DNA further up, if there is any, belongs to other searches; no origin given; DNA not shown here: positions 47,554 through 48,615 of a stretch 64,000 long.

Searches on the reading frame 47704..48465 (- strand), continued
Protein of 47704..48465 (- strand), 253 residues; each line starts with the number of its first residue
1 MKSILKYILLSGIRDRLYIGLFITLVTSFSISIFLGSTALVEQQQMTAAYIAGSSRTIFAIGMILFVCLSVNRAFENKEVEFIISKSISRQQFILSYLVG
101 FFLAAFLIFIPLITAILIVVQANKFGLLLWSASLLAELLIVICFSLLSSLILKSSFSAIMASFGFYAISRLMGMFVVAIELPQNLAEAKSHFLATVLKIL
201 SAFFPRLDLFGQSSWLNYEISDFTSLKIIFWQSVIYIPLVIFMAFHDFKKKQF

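Call 50: find_encoding_contigs(protein=P0513, flank=10000, max_places=1)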
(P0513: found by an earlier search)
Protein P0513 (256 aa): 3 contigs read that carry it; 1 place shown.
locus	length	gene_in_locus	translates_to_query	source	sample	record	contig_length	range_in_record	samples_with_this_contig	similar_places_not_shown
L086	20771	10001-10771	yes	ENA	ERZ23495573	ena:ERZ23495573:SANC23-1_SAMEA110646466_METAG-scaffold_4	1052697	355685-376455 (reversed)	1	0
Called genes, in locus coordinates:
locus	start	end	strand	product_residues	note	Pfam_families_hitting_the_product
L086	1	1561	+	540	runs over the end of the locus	-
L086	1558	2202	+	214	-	-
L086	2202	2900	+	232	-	-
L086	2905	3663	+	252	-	PF00005:ABC_tran, PF13304:AAA_21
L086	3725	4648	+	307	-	PF23914:TPR_CcmH_CycH (faint), PF13424:TPR_12 (faint), PF13428:TPR_14 (faint), PF13432:TPR_16 (faint), PF00515:TPR_1 (faint), PF07719:TPR_2 (faint), PF13174:TPR_6 (faint), PF13181:TPR_8 (faint), +3 more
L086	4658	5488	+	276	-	PF06750:A24_N_bact, PF01478:Peptidase_A24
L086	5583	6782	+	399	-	PF00437:T2SSE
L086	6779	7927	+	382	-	PF00437:T2SSE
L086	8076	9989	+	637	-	PF00263:Secretin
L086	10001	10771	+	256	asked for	-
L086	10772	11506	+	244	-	-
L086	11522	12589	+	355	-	PF12833:HTH_18, PF00165:HTH_AraC (weak)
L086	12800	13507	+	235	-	PF07963:N_methyl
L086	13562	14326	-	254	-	PF01145:Band_7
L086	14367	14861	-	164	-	PF01957:NfeD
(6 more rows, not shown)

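Call 51: find_encoding_contigs(protein=P0416, flank=10000, max_places=1)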
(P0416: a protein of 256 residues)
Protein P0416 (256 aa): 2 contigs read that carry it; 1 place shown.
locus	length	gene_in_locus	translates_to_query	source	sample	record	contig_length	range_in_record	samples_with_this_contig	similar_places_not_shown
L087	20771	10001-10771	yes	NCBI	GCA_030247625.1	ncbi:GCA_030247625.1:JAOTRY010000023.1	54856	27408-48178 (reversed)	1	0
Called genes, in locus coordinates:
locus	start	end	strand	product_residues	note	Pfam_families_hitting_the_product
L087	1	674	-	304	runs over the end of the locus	PF02653:BPD_transp_2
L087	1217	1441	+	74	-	-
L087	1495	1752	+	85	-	PF04014:MazE_antitoxin (weak)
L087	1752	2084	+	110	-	PF02452:PemK_toxin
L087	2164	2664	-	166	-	PF02915:Rubrerythrin, PF21349:RUBY_RBDX (weak)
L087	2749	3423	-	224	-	PF01797:Y1_Tnp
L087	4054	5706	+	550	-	PF13428:TPR_14 (faint), PF00515:TPR_1 (faint), PF07719:TPR_2 (faint), PF13176:TPR_7 (faint), PF13181:TPR_8 (faint), PF13414:TPR_11 (faint), PF13432:TPR_16 (weak), PF14559:TPR_19, +2 more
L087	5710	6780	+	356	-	PF13401:AAA_22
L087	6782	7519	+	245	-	PF06750:A24_N_bact, PF01478:Peptidase_A24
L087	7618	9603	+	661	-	PF00263:Secretin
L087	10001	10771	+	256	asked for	-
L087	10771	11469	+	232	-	-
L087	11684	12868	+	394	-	PF00165:HTH_AraC (faint), PF12833:HTH_18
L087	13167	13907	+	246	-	-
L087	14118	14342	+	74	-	PF13744:HTH_37 (weak), PF12844:HTH_19 (weak), PF01381:HTH_3 (weak)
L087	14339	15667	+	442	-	PF13657:Couple_hipA, PF07804:HipA_C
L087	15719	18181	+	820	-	PF05157:MshEN, PF00437:T2SSE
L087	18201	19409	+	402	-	PF28597:T2SSF_N (weak), PF00482:T2SSF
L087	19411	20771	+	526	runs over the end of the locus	-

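Call 54: search_protein_families(library=ncbifam, proteins=[L085:1149-1781:+, L085:1829-2500:+, L085:2519-3265:+, L085:3387-4688:+, L085:5653-6804:+, L085:6837-7928:+, L085:8107-9963:+, L087:5710-6780:+, L087:13167-13907:+, L087:15719-18181:+], max_evalue=0.001)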
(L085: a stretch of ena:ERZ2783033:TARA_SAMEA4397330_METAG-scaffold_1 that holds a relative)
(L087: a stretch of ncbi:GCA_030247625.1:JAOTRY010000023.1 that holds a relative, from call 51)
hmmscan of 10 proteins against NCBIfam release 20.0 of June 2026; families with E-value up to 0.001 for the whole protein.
L085:1149-1781:+ (210 aa): 0 families

L085:1829-2500:+ (223 aa): 0 families

L085:2519-3265:+ (248 aa): 183 families (the best 25 are shown)
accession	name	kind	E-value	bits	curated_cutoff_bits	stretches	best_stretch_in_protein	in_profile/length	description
TIGR01188.1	drrA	subfamily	4.4e-35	121.4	312.45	1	15-228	3-212/302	daunorubicin resistance ABC transporter, ATP-binding protein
TIGR03740.1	galliderm_ABC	subfamily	1.9e-34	119.3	309.75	1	6-244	1-222/223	lantibiotic protection ABC transporter ATP-binding subunit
TIGR03522.1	GldA_ABC_ATP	equivalog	6.1e-29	101.4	402.6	1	8-217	5-209/301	gliding motility-associated ABC transporter ATP-binding subunit GldA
NF033858.1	ABC2_perm_RbbA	equivalog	2.4e-28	98.6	1050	1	8-246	4-243/909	ribosome-associated ATPase/putative transporter RbbA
TIGR04406.1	LPS_export_lptB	equivalog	3.7e-26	91.9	240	1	6-231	2-226/239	LPS export ABC transporter ATP-binding protein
NF000355.4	ribo_prot_ABC_F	equivalog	7.7e-25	87.7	380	1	5-221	2-195/499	ribosomal protection-like ABC-F family protein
TIGR03864.1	PQQ_ABC_ATP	hypoth_equivalog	1.1e-24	87.2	302.25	2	113-243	106-235/236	ABC transporter, ATP-binding subunit, PQQ-dependent alcohol dehydrogenase system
NF047565.1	PSM_export_PmtA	equivalog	1.6e-24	86.7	350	1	21-221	17-209/282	phenol-soluble modulin export ABC transporter ATP-binding protein PmtA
TIGR04521.1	ECF_ATPase_2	equivalog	2.1e-24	86.1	330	1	19-227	19-232/279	energy-coupling factor transporter ATPase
NF008409.0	PRK11231.1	equivalog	1.1e-23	83.9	375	1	5-223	2-221/255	Fe(3+) dicitrate ABC transporter ATP-binding protein FecE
NF047568.1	PSM_export_PmtC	equivalog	1.9e-23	83.4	375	1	8-216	3-196/290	phenol-soluble modulin export ABC transporter ATP-binding protein PmtC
TIGR02315.1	ABC_phnC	equivalog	2e-23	83.1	266.1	2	5-66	1-63/243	phosphonate ABC transporter ATP-binding protein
NF053840.1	MnTportMntADein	equivalog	5.1e-23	81.9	400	2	116-214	110-207/240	manganese ABC transporter ATP-binding protein MntA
TIGR03410.1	urea_trans_UrtE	equivalog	8.1e-23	81.1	285.8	1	6-223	1-215/230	urea ABC transporter ATP-binding subunit UrtE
NF010060.0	PRK13537.1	equivalog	1.9e-22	79.5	521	1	1-216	11-222/314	nodulation factor ABC transporter ATP-binding protein NodI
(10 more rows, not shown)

L085:3387-4688:+ (433 aa): 11 families
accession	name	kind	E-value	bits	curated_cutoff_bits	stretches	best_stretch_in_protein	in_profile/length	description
NF040959.1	MamA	equivalog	1.9e-21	76.5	200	1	260-410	52-203/204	magnetosome protein MamA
TIGR02552.1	LcrH_SycD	equivalog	5.9e-13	48.7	104.8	1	259-341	32-115/136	SycD/LcrH family type III secretion system chaperone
TIGR02917.1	PEP_TPR_lipo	equivalog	2.9e-12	45.3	312.2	1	262-404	753-895/899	XrtA/PEP-CTERM system TPR-repeat protein PrsT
TIGR02521.1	type_IV_pilW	equivalog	2.8e-08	33.6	154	0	346-410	31-95/234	type IV pilus biogenesis/stability protein PilW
NF002725.1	PRK02603.1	equivalog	4.5e-08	33.3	143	0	273-326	65-118/173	photosystem I assembly protein Ycf3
TIGR00540.1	TPR_hemY_coli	hypoth_equivalog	2.8e-07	29.7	142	1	266-405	248-384/385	heme biosynthesis-associated TPR protein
TIGR03939.1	PGA_TPR_OMP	equivalog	9.7e-07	27.4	366.65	0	253-329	128-203/800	poly-beta-1,6 N-acetyl-D-glucosamine export porin PgaA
NF047371.1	FlcA_CTERM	equivalog_domain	4.2e-06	25.5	300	0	351-411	127-186/646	periplasmic flagellar collar protein FlcA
NF033920.0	C39_PA2778_fam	equivalog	5.9e-06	25.9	150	0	324-409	168-253/255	PA2778 family cysteine peptidase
NF052415.1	T3SS_chap_SctY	equivalog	1.1e-05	25.9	70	1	255-312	16-73/106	type III secretion apparatus assembly chaperone SctY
NF033758.1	gliding_GltE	equivalog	2.9e-05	23.2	225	0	245-341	256-350/411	adventurous gliding motility TPR repeat lipoprotein GltE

L085:5653-6804:+ (383 aa): 20 families
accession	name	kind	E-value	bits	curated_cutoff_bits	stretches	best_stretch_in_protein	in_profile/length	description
TIGR01420.1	pilT_fam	subfamily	3.3e-143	477.1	319.1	1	3-338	2-337/343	PilT/PilU family type 4a pilus ATPase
TIGR02525.1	plasmid_TraJ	equivalog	4.2e-48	164.2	368.3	1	5-338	14-366/372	plasmid transfer ATPase TraJ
NF007755.0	PRK10436.1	equivalog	2e-45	155.3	617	1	3-271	89-357/465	type II secretion system protein GspE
TIGR02533.1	type_II_gspE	equivalog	9.9e-45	153.1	630.25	1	6-271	116-381/486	type II secretion system ATPase GspE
TIGR02524.1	dot_icm_DotB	equivalog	6.3e-44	150.6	463.3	1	3-334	6-349/358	Dot/Icm type IV secretion system ATPase DotB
TIGR02538.1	type_IV_pilB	equivalog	1.5e-43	149.3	675.65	1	4-271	186-454/564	type IV-A pilus assembly ATPase PilB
NF041000.1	ATPase_ComGA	equivalog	1e-40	139.5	300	1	5-270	2-266/267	competence type IV pilus ATPase ComGA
NF053534.1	T4PilAsmATPsTfpB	equivalog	3.9e-34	118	850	1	118-271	331-474/584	type IV pilus assembly ATPase TfpB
NF058587.1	archaellum_moto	equivalog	3.4e-19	69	550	1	126-240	278-393/527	archaellum flagellar ATPase motor FlaI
TIGR02782.1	TrbB_P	equivalog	5e-19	68.7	304.55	1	125-278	138-287/303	P-type conjugative transfer ATPase TrbB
TIGR02788.1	VirB11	equivalog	1.5e-17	63.6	249.95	1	121-247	142-271/308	P-type DNA transfer ATPase VirB11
TIGR03819.1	heli_sec_ATPase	hypoth_equivalog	2.1e-15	56.8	373.15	1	123-241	178-298/340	TadA family conjugal transfer-associated ATPase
NF010469.0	PRK13894.1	subfamily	5.1e-15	55.6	508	1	123-242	149-266/320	conjugal transfer ATPase TrbB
NF010407.0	PRK13833.1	subfamily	1.5e-14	54.2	499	1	125-265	146-284/323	conjugal transfer protein TrbB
NF010475.0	PRK13900.1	equivalog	2.7e-10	39.8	389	1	118-277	155-317/333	type IV secretion system ATPase VirB11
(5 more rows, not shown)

L085:6837-7928:+ (363 aa): 19 families
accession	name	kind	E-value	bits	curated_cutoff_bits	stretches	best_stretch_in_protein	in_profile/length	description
TIGR01420.1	pilT_fam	subfamily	2.5e-126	421.6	319.1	1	2-334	10-343/343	PilT/PilU family type 4a pilus ATPase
TIGR02525.1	plasmid_TraJ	equivalog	7.5e-47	160.1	368.3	1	63-326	93-364/372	plasmid transfer ATPase TraJ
NF041000.1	ATPase_ComGA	equivalog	4.2e-37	127.6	300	1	70-261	80-266/267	competence type IV pilus ATPase ComGA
TIGR02533.1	type_II_gspE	equivalog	6.6e-36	124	630.25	1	106-263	235-382/486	type II secretion system ATPase GspE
TIGR02524.1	dot_icm_DotB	equivalog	1.7e-35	122.9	463.3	1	6-298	18-323/358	Dot/Icm type IV secretion system ATPase DotB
TIGR02538.1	type_IV_pilB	equivalog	1.1e-33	116.7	675.65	1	97-286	300-482/564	type IV-A pilus assembly ATPase PilB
NF007755.0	PRK10436.1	equivalog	3.2e-30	105.2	617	1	103-260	209-355/465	type II secretion system protein GspE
NF053534.1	T4PilAsmATPsTfpB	equivalog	5.9e-29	100.9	850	1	105-235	327-453/584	type IV pilus assembly ATPase TfpB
TIGR02788.1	VirB11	equivalog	5.2e-17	61.8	249.95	1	109-238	139-269/308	P-type DNA transfer ATPase VirB11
TIGR02782.1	TrbB_P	equivalog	2.6e-16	59.8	304.55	1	110-246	132-267/303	P-type conjugative transfer ATPase TrbB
TIGR03819.1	heli_sec_ATPase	hypoth_equivalog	2.9e-16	59.6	373.15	1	104-225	169-291/340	TadA family conjugal transfer-associated ATPase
NF058587.1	archaellum_moto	equivalog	2.5e-15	56.2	550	1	111-231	272-393/527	archaellum flagellar ATPase motor FlaI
NF010469.0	PRK13894.1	subfamily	8.2e-15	54.9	508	1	111-235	146-268/320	conjugal transfer ATPase TrbB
NF010407.0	PRK13833.1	subfamily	5.6e-12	45.7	499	1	110-256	140-284/323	conjugal transfer protein TrbB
NF010425.0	PRK13851.1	equivalog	1.2e-11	44.1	461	1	95-234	144-283/344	type IV secretion system protein VirB11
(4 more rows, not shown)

L085:8107-9963:+ (618 aa): 9 families
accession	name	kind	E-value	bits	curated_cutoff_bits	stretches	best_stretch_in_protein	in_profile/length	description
TIGR02519.1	pilus_MshL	equivalog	9.4e-65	218.5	250.2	1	297-591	2-290/290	pilus (MSHA type) biogenesis protein MshL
TIGR02517.1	type_II_gspD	equivalog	1.8e-29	102.7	351.35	1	307-596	314-595/600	type II secretion system secretin GspD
TIGR02515.1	IV_pilus_PilQ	subfamily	2.1e-24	86.3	284.35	1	329-591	169-427/428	type IV pilus secretin PilQ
NF042912.1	Amuc_1098_fam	equivalog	3.3e-22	78.4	750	1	461-598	663-803/805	Amuc_1098 family type IV pilus outer membrane protein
TIGR02516.1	type_III_yscC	equivalog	8.1e-17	60.9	238.45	1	330-592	234-462/463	type III secretion system outer membrane ring subunit SctC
TIGR02520.1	pilus_B_mal_scr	equivalog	3.5e-15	55.5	287.65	1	316-483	259-429/513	PilN family type IVB pilus formation outer membrane protein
NF010083.0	PRK13568.1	equivalog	4.1e-15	55.5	554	1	508-591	334-417/419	DNA uptake porin HofQ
NF007851.2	PRK10560.1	exception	2e-13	50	598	1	294-592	144-410/412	DNA uptake porin HofQ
NF011873.0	PRK15346.1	equivalog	8.5e-11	41.2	524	1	330-594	271-497/499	EscC/YscC/HrcC family type III secretion system outer membrane ring protein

L087:5710-6780:+ (356 aa): 1 family
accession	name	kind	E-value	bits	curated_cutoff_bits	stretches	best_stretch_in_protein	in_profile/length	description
TIGR03015.1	pepcterm_ATPase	hypoth_equivalog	1.6e-61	208.1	324.5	1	3-265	2-265/269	XrtA/PEP-CTERM system-associated ATPase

L087:13167-13907:+ (246 aa): 4 families
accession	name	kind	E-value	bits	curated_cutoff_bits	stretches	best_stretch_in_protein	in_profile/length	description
TIGR01708.2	typeII_sec_gspH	equivalog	4.9e-06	26.6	80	1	16-40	1-25/169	type II secretion system minor pseudopilin GspH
TIGR02532.1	IV_pilin_GFxxxE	domain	6.2e-06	25.8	16.3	1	17-38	2-23/24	prepilin-type N-terminal cleavage/methylation domain-containing protein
TIGR01710.1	typeII_sec_gspG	equivalog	2.9e-05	24.1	88.85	1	18-68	2-53/134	type II secretion system major pseudopilin GspG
NF040999.1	pilin_ComGC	equivalog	0.0003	20.9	75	1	17-35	2-20/84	competence type IV pilus major pilin ComGC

L087:15719-18181:+ (820 aa): 22 families
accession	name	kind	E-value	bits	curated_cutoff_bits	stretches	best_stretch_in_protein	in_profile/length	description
TIGR02538.1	type_IV_pilB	equivalog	5.6e-146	487.4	675.65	1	265-810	2-558/564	type IV-A pilus assembly ATPase PilB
TIGR02533.1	type_II_gspE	equivalog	1.7e-143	478.9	630.25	1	335-811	2-483/486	type II secretion system ATPase GspE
NF053534.1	T4PilAsmATPsTfpB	equivalog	6.1e-120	401.3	850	1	305-813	64-581/584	type IV pilus assembly ATPase TfpB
NF007755.0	PRK10436.1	equivalog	1.4e-110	370.2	617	1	414-814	63-459/465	type II secretion system protein GspE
NF041000.1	ATPase_ComGA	equivalog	8.9e-69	231.4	300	1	443-706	3-265/267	competence type IV pilus ATPase ComGA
TIGR01420.1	pilT_fam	subfamily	1.5e-50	172.3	319.1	1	441-708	3-270/343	PilT/PilU family type 4a pilus ATPase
TIGR02525.1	plasmid_TraJ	equivalog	5.7e-23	81.5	368.3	1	535-683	120-269/372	plasmid transfer ATPase TraJ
TIGR02524.1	dot_icm_DotB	equivalog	3.3e-21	75.9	463.3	1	567-684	131-257/358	Dot/Icm type IV secretion system ATPase DotB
NF058587.1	archaellum_moto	equivalog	3e-18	65.9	550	1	571-683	276-393/527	archaellum flagellar ATPase motor FlaI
NF053729.1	c-di-GMP_motif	domain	1.2e-16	60.2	38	1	264-315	1-52/53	cyclic di-GMP-binding domain-containing protein, MshE-related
TIGR02782.1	TrbB_P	equivalog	2.6e-15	56.5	304.55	1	572-686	138-255/303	P-type conjugative transfer ATPase TrbB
TIGR03819.1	heli_sec_ATPase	hypoth_equivalog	1.8e-14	53.7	373.15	1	478-694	89-308/340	TadA family conjugal transfer-associated ATPase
TIGR02788.1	VirB11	equivalog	1.2e-12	47.5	249.95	1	572-687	146-266/308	P-type DNA transfer ATPase VirB11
NF008411.1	PRK11234.1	equivalog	1.9e-12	46.4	1170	1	264-375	483-593/723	cyclic di-3',5'-guanylate-activated glycosyltransferase NfrB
NF053672.1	bindosome_BasE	exception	8.3e-12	44.6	1000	1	573-702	273-408/512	bindosome assembly system ATPase subunit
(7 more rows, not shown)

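Call 60: search_protein_families(library=pfam, alignment_id=A3, max_evalue=0.01)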
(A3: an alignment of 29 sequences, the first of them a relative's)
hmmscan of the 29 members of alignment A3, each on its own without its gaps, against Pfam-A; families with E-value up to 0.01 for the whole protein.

A. member 1, P0460 (255 aa): 2 families
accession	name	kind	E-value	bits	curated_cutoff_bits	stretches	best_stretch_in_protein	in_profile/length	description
PF12730.13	ABC2_membrane_4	-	0.002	18.5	27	1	20-178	20-176/179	ABC-2 family transporter protein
PF00689.26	Cation_ATPase_C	-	0.0097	16.1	27.3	0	24-147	55-171/175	Cation transporting ATPase, C-terminus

B. families by the number of members that match (of 29 scanned): 6 families
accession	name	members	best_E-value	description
PF12730.13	ABC2_membrane_4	8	0.0003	ABC-2 family transporter protein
PF12679.13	ABC2_membrane_2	6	3.1e-05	ABC-2 family transporter protein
PF12698.13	ABC2_membrane_3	2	0.00022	ABC-2 family transporter protein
PF13346.12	ABC2_membrane_5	1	0.0057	ABC-2 family transporter protein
PF19814.4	DUF6297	1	0.008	Family of unknown function (DUF6297)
PF00689.26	Cation_ATPase_C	1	0.0097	Cation transporting ATPase, C-terminus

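Call 61: find_encoding_contigs(protein=P0526, flank=10000, max_places=1)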
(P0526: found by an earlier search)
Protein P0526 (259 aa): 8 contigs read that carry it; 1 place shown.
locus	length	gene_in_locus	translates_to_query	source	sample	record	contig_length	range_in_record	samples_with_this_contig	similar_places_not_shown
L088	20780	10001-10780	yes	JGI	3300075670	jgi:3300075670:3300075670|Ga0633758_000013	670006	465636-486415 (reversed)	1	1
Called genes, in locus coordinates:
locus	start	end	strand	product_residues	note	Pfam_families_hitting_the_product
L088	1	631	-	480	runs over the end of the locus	PF00361:Proton_antipo_M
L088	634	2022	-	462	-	PF00361:Proton_antipo_M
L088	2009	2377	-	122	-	PF00420:Oxidored_q2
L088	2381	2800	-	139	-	PF04039:MnhB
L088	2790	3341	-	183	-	PF13244:MbhD, PF20501:MbhE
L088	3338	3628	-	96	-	PF03334:PhaG_MnhG_YufB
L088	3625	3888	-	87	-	PF04066:MrpF_PhaF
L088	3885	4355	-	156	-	PF01899:MNHE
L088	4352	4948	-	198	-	PF22769:DCD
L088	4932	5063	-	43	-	-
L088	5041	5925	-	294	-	PF01370:Epimerase, PF04321:RmlD_sub_bind, PF16363:GDP_Man_Dehyd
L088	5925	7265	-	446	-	PF12796:Ank_2, PF13857:Ank_5 (weak), PF00023:Ank (weak), PF12796:Ank_2, PF13637:Ank_4, PF13857:Ank_5 (weak), PF00023:Ank, PF13606:Ank_3 (weak), +2 more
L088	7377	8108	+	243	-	PF06750:A24_N_bact, PF01478:Peptidase_A24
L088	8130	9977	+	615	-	PF07660:STN (faint), PF07655:Secretin_N_2 (weak), PF00263:Secretin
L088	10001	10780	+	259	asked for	-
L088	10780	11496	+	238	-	-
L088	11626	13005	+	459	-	PF00474:SSF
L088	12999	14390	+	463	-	PF00474:SSF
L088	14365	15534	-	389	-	PF08886:GshA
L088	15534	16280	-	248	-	PF20260:PUA_4, PF04452:Methyltrans_RNA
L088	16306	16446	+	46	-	PF07896:DUF1674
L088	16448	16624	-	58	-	PF02416:TatA_B_E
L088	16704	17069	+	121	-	-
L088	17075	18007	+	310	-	PF01545:Cation_efflux, PF16916:ZT_dimer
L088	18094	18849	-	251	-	PF02463:SMC_N (faint), PF00005:ABC_tran, PF13304:AAA_21 (weak)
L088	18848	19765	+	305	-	PF01297:ZnuA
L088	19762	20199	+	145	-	-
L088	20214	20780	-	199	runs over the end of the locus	PF04386:SspB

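Call 62: find_encoding_contigs(protein=P0522, flank=10000, max_places=1)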
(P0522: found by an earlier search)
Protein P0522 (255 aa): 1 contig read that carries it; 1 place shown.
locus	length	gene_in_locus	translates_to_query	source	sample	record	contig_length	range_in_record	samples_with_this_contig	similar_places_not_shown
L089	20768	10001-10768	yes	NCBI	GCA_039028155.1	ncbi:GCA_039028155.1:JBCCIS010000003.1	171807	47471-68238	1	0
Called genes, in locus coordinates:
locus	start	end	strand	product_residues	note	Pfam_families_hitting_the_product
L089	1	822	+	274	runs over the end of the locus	PF00106:adh_short, PF13561:adh_short_C2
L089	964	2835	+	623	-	PF13380:CoA_binding_2, PF13607:Succ_CoA_lig, PF13549:ATP-grasp_5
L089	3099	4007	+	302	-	PF01963:TraB_PrgY_gumN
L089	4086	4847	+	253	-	PF07366:SnoaL (faint), PF12680:SnoaL_2 (weak)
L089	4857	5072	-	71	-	-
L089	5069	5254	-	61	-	-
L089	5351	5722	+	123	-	PF09339:HTH_IclR (weak), PF25213:HVO_A0261_N (weak), PF12840:HTH_20, PF01022:HTH_5, PF01047:MarR (weak), PF12802:MarR_2, PF13412:HTH_24 (weak)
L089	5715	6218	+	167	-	PF08327:AHSA1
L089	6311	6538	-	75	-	-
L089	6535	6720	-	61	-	-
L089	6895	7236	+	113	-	PF12973:Cupin_7, PF07883:Cupin_2 (weak)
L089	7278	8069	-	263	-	PF06750:A24_N_bact, PF01478:Peptidase_A24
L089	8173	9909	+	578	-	PF00263:Secretin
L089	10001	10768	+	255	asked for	-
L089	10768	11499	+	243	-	-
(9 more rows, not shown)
